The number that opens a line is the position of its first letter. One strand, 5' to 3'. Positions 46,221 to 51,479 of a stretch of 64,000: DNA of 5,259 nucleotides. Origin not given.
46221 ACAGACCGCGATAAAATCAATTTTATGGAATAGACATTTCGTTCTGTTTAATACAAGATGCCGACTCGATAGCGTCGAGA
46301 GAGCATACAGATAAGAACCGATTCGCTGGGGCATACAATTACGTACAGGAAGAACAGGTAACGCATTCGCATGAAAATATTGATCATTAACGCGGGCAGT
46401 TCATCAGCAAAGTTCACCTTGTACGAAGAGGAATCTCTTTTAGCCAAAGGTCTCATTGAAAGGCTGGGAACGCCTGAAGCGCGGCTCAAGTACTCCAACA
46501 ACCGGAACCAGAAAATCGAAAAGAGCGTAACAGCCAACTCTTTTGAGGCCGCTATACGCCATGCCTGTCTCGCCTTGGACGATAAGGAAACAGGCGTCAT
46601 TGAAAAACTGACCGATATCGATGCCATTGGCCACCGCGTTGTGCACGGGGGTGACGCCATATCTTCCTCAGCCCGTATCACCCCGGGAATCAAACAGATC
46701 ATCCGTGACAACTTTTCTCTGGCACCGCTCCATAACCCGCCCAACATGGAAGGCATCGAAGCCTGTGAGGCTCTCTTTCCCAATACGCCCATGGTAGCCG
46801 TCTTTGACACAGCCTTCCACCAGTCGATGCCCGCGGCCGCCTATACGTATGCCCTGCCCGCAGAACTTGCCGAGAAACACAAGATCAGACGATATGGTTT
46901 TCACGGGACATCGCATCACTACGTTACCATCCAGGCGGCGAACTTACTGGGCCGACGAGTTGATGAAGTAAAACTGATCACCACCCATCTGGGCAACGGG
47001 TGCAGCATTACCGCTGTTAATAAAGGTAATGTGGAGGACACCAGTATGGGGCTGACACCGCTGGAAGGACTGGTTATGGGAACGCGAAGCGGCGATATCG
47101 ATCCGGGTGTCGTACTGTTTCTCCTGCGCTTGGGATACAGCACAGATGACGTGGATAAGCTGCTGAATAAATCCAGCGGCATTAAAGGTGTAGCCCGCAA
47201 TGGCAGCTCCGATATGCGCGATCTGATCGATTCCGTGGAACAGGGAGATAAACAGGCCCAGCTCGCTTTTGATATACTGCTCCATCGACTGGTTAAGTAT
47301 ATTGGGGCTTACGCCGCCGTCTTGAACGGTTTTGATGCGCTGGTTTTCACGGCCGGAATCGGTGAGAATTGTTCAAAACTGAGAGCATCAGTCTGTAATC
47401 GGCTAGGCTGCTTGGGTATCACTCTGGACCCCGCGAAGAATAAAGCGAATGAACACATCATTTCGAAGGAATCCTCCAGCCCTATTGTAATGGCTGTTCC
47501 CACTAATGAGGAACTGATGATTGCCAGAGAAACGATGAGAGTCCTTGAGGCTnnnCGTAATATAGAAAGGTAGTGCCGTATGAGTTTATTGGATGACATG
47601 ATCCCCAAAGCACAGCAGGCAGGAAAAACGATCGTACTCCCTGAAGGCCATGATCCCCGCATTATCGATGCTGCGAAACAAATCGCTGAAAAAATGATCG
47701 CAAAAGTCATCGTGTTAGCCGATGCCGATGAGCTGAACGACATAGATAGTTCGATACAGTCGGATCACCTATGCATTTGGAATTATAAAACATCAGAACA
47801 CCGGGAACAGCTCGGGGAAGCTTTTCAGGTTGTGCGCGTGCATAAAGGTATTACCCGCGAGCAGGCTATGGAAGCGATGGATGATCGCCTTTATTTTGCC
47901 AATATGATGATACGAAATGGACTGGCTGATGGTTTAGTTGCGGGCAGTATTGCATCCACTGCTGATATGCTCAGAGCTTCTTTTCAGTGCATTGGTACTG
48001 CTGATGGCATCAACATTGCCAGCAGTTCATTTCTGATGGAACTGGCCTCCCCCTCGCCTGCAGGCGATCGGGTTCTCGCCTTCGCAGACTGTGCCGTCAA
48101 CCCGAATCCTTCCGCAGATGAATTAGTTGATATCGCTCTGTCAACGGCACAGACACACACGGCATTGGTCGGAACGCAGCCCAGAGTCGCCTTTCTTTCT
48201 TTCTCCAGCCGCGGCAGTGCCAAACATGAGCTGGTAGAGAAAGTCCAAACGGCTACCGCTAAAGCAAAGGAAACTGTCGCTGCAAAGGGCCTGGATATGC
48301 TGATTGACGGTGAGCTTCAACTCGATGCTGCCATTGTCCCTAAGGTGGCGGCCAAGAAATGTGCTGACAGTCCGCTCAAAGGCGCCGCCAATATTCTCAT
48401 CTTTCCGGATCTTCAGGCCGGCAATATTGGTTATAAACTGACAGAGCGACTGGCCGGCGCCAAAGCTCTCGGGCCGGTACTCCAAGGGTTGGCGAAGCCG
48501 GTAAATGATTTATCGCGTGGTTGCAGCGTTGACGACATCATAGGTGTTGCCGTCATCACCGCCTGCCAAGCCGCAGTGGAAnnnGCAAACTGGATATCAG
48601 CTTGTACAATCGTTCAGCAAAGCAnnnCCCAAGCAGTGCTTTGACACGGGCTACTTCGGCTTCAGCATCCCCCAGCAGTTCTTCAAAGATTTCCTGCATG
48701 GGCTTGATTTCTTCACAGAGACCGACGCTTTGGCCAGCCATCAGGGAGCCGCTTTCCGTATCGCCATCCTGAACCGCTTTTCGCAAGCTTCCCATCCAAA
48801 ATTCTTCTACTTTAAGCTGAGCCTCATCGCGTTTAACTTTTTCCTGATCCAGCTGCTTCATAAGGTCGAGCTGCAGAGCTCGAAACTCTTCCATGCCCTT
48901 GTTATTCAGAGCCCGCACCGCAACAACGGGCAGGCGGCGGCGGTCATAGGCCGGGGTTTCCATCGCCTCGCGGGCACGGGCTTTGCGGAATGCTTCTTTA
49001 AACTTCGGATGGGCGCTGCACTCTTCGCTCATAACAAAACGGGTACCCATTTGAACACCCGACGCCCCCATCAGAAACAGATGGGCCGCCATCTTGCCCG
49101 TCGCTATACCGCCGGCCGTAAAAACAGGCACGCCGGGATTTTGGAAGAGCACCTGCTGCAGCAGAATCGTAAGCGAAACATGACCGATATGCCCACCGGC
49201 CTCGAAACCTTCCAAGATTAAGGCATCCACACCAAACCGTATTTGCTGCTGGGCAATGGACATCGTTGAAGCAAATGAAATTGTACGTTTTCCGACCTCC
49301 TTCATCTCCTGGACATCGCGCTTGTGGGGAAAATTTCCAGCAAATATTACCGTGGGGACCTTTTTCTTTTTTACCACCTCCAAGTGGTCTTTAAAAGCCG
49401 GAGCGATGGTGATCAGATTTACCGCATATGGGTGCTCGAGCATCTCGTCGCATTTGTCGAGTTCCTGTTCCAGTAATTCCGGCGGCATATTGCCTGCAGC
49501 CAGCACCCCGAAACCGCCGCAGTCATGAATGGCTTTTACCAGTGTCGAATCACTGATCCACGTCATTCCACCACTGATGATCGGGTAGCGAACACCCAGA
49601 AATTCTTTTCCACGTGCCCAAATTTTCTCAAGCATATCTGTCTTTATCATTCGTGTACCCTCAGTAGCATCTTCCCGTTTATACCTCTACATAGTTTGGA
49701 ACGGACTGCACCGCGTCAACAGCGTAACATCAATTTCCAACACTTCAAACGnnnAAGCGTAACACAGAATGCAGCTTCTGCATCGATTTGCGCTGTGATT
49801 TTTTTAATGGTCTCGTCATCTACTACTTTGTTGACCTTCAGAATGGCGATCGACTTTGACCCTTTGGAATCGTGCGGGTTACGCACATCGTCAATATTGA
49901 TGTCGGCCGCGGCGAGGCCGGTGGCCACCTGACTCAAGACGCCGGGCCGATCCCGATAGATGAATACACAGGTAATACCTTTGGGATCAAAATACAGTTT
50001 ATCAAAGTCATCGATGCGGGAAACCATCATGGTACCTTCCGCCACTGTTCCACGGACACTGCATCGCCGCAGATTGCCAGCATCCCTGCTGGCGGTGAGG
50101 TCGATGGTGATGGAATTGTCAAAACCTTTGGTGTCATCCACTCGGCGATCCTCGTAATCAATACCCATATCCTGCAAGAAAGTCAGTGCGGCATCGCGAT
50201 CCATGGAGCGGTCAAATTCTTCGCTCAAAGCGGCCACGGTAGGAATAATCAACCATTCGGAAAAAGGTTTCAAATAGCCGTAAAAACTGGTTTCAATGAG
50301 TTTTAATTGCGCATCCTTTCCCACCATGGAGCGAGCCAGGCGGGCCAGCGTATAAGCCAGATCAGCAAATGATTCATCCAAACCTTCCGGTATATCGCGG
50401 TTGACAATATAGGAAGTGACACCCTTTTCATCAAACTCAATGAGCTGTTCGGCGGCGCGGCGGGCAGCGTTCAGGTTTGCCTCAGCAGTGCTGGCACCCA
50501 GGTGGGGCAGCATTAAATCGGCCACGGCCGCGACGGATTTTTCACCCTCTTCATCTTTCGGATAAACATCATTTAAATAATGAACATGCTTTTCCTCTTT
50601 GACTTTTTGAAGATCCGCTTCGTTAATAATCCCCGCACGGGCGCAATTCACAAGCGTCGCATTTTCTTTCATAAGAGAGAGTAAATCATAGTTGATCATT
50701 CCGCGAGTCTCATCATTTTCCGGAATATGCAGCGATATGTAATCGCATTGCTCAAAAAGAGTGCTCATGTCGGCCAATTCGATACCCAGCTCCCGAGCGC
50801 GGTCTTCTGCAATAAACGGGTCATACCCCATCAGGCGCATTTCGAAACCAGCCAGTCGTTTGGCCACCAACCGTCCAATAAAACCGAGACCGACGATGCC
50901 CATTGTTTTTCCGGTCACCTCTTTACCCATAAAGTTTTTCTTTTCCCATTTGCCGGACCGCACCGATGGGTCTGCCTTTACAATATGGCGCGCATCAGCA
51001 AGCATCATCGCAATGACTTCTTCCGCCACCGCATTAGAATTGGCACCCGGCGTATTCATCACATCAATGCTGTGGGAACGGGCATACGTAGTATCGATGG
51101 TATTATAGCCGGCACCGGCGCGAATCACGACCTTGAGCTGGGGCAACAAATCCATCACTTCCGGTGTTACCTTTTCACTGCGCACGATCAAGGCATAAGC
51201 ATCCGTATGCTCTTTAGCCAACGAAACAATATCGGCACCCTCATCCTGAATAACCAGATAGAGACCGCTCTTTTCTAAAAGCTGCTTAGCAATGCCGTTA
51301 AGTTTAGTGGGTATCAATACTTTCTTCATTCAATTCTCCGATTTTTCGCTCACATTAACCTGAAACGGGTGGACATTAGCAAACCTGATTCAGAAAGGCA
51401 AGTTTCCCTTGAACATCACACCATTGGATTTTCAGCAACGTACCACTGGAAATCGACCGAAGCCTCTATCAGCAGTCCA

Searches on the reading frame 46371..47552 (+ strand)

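Call 99: search_protein_families(library=pfam, proteins=[window:46371-47552:+], max_evalue=0.001)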
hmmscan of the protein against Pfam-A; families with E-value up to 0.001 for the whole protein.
window:46371-47552:+ (394 aa): 1 family
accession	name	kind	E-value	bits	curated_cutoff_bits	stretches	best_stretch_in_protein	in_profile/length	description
PF00871.23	Acetate_kinase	-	1.4e-140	468.9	22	1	2-386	1-392/392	Acetokinase family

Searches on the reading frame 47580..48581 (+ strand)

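Call 99: search_protein_families(library=pfam, proteins=[window:47580-48581:+], max_evalue=0.001)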
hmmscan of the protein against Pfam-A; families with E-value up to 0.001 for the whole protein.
window:47580-48581:+ (334 aa): 1 family
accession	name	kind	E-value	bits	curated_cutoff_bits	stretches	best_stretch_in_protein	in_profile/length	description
PF01515.24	PTA_PTB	-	2.7e-108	362.5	24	1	4-328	3-319/319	Phosphate acetyl/butaryl transferase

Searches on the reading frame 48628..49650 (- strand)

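Call 99: search_protein_families(library=pfam, proteins=[window:48628-49650:-], max_evalue=0.001)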
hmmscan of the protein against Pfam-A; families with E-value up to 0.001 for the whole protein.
window:48628-49650:- (341 aa): 3 families
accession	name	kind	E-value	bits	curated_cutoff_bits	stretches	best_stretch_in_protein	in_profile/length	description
PF03060.21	NMO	-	2.9e-47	162.1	28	2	86-326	102-329/331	Nitronate monooxygenase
PF00478.31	IMPDH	-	8.5e-07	28.7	25.6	1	19-202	32-173/345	IMP dehydrogenase / GMP reductase domain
PF01180.27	DHO_dh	-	0.00014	21.6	27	1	151-210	218-277/291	Dihydroorotate dehydrogenase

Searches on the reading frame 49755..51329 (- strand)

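Call 99: search_protein_families(library=pfam, proteins=[window:49755-51329:-], max_evalue=0.001)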
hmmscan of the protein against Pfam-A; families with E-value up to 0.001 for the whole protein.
window:49755-51329:- (525 aa): 5 families
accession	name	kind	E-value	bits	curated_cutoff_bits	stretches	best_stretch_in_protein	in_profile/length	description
PF02826.25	2-Hacid_dh_C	-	1.3e-46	158.7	25.1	1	106-263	1-161/178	D-isomer specific 2-hydroxyacid dehydrogenase, NAD binding domain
PF00389.36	2-Hacid_dh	-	2.4e-23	82.7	24.6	1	12-310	9-134/134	D-isomer specific 2-hydroxyacid dehydrogenase, catalytic domain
PF01842.31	ACT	-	3.6e-06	27.1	27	1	455-483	4-32/66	ACT domain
PF03446.21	NAD_binding_2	-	9.1e-06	26.2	21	1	143-252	2-115/161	NAD binding domain of 6-phosphogluconate dehydrogenase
PF22629.2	ACT_AHAS_ss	-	8.7e-05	23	27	1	457-516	4-60/67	AHAS small subunit-like ACT domain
